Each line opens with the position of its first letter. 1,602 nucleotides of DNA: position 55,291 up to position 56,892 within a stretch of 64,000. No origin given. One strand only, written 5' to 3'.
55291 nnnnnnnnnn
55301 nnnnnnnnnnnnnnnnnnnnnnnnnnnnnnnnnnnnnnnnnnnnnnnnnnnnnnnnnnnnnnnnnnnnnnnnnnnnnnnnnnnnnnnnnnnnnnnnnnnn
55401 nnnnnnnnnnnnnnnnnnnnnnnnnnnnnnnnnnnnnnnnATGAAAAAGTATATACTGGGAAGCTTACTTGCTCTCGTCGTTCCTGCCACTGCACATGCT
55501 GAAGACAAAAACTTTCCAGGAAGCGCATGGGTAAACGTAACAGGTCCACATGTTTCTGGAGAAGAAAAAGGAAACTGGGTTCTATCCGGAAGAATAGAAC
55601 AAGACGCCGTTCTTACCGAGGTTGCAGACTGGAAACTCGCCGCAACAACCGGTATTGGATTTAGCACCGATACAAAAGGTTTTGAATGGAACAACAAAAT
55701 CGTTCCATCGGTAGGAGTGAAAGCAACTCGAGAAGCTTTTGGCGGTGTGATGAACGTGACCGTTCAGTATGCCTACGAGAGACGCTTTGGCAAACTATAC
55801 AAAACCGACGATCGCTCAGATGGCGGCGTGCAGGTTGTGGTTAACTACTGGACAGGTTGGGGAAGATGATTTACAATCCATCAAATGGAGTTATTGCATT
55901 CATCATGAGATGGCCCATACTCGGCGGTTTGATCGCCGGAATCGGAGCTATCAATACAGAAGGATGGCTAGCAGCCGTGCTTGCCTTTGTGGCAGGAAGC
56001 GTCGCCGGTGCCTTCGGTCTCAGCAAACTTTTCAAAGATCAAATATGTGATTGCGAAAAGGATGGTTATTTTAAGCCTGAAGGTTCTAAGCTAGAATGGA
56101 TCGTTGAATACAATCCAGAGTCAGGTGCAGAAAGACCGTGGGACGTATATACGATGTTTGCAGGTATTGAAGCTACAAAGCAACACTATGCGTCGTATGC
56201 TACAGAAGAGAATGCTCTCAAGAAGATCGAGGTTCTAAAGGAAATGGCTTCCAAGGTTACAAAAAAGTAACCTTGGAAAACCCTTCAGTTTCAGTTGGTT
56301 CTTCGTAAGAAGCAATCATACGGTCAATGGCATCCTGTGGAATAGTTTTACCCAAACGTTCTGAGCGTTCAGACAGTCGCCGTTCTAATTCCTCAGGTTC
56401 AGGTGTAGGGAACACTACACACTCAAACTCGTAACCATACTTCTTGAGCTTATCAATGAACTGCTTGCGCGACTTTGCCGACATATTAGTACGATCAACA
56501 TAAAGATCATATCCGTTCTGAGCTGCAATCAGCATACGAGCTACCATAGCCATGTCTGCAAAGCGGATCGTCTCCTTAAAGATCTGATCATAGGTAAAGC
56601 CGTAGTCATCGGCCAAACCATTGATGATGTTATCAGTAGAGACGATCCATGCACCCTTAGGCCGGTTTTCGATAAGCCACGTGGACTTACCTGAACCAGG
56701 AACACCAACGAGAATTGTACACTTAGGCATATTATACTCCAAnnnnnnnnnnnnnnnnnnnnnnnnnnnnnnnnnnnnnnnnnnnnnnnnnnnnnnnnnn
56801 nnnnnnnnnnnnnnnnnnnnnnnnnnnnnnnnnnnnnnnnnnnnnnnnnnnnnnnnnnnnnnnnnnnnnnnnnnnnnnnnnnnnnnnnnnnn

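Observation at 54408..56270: Plus-strand island encoding a processive GT2 polysaccharide-synthase-like enzyme (QxxRW), a secreted protein and a membrane protein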

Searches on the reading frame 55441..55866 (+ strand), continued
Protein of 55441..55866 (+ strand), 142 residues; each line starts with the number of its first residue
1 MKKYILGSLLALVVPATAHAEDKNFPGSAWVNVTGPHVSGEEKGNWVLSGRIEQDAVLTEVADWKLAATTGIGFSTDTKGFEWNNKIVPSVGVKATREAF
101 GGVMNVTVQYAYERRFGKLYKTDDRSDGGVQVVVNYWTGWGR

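Call 83: search_protein_families(library=pfam, alignment_id=A4, max_evalue=0.1)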
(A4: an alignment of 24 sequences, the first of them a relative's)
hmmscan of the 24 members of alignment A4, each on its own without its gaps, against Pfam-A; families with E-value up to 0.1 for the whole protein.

A. member 1, P0115 (254 aa): 0 families

B. families by the number of members that match (of 24 scanned): 5 families
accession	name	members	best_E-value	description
PF11751.14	PorP_SprF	1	0.002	Type IX secretion system membrane protein PorP/SprF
PF09610.15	Myco_arth_vir_N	1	0.016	Mycoplasma virulence signal region (Myco_arth_vir_N)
PF06755.17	CbtA_toxin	1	0.038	CbtA_toxin of type IV toxin-antitoxin system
PF18790.7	KfrB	1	0.087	KfrB Domain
PF03437.21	BtpA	1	0.087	BtpA family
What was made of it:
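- On Outer-membrane beta-barrel proteins (for ORF2): Among 24 two-repeat proteins there is only a single weak PorP_SprF hit at 0.002 (call 83).
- Tried and rejected: Pfam on 24 two-repeat relatives also gave nothing (call 83).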

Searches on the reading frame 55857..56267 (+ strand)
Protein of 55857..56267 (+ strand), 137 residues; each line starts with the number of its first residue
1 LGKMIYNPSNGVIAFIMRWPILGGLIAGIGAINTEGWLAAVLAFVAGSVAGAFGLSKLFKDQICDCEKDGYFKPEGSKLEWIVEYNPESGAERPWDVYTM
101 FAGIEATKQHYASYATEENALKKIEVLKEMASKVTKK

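Call 3: search_protein_families(library=pfam, proteins=[window:55857-56267:+], max_evalue=0.1)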
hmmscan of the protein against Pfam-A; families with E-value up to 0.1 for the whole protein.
window:55857-56267:+ (137 aa): 1 family
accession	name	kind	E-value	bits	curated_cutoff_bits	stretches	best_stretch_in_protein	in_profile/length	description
PF11178.13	DUF2963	-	0.0019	17.9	22.6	1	69-91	24-46/52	Protein of unknown function (DUF2963)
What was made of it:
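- Tried and rejected: The Pfam DUF2963 hit is below its cut-off (call 3).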

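Call 4: search_protein_families(library=phrogs, proteins=[window:55857-56267:+], max_evalue=0.1)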
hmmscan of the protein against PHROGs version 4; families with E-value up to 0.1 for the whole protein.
window:55857-56267:+ (137 aa): 0 families

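Call 5: search_protein_families(library=ncbifam, proteins=[window:55857-56267:+], max_evalue=0.1)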
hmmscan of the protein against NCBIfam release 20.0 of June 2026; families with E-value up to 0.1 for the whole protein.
window:55857-56267:+ (137 aa): 0 families

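Call 77: search_protein_families(library=padloc, proteins=[window:55866-56267:+], max_evalue=0.01)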
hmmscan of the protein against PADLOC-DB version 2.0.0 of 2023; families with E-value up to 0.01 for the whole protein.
window:55866-56267:+ (134 aa): 0 families

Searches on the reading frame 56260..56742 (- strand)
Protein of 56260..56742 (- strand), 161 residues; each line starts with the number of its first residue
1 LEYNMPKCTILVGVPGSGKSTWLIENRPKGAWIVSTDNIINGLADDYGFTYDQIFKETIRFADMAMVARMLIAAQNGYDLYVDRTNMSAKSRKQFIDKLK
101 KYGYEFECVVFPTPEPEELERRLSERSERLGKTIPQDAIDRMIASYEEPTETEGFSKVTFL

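Call 65: search_protein_families(library=pfam, proteins=[window:56260-56742:-], max_evalue=0.001)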
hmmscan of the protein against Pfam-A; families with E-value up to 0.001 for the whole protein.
window:56260-56742:- (161 aa): 3 families
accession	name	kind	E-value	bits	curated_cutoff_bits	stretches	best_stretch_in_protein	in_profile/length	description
PF13671.12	AAA_33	-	7e-21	75.5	27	1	10-149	3-143/143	AAA domain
PF06414.18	Zeta_toxin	-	2.6e-07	30.7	22.3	1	5-150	15-170/199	Zeta toxin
PF08433.16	KTI12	-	1.9e-05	24.7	22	1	10-152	5-143/271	Chromatin associated protein KTI12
